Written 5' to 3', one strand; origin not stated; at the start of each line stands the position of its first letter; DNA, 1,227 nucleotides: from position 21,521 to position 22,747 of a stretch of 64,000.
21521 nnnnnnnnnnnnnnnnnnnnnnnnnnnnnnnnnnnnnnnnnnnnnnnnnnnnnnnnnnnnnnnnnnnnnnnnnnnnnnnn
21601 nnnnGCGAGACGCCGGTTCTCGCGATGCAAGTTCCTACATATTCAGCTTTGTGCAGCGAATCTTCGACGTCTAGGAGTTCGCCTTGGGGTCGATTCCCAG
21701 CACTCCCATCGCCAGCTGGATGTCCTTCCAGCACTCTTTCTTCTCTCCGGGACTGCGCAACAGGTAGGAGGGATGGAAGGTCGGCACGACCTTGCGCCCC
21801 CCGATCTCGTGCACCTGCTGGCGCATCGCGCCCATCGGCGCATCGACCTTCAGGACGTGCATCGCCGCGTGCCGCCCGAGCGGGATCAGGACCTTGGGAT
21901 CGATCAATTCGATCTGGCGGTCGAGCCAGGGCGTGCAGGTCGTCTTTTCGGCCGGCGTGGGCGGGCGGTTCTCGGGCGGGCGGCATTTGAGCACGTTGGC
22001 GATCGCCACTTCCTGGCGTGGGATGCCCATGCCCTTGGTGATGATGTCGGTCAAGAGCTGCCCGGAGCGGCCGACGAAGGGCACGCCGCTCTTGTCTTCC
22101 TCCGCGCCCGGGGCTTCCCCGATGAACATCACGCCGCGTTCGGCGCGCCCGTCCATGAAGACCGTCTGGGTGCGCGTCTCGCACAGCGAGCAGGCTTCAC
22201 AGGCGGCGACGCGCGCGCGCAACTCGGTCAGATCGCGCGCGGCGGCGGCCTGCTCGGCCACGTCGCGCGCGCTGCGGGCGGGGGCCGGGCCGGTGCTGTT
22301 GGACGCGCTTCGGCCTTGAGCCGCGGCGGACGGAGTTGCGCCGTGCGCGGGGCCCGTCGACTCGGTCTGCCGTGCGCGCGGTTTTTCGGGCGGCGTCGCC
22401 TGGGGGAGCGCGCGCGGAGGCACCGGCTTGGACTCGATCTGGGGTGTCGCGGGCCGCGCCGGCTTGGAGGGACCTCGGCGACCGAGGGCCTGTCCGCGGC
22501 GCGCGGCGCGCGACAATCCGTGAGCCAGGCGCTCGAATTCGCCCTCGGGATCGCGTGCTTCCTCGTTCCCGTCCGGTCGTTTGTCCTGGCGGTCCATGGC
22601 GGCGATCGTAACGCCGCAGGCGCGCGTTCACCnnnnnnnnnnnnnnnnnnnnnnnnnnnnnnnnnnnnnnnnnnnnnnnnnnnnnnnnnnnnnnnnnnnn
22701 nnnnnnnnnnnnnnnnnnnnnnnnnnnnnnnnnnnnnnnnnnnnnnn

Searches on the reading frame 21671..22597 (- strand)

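Call 59: search_protein_families(library=pfam, proteins=[window:21671-22597:-], max_evalue=0.01)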
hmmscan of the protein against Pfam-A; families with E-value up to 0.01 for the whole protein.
window:21671-22597:- (308 aa): 1 family
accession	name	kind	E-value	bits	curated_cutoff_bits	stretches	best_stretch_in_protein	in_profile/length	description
PF03167.25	UDG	-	9e-36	123.5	24.3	1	150-293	4-140/141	Uracil DNA glycosylase superfamily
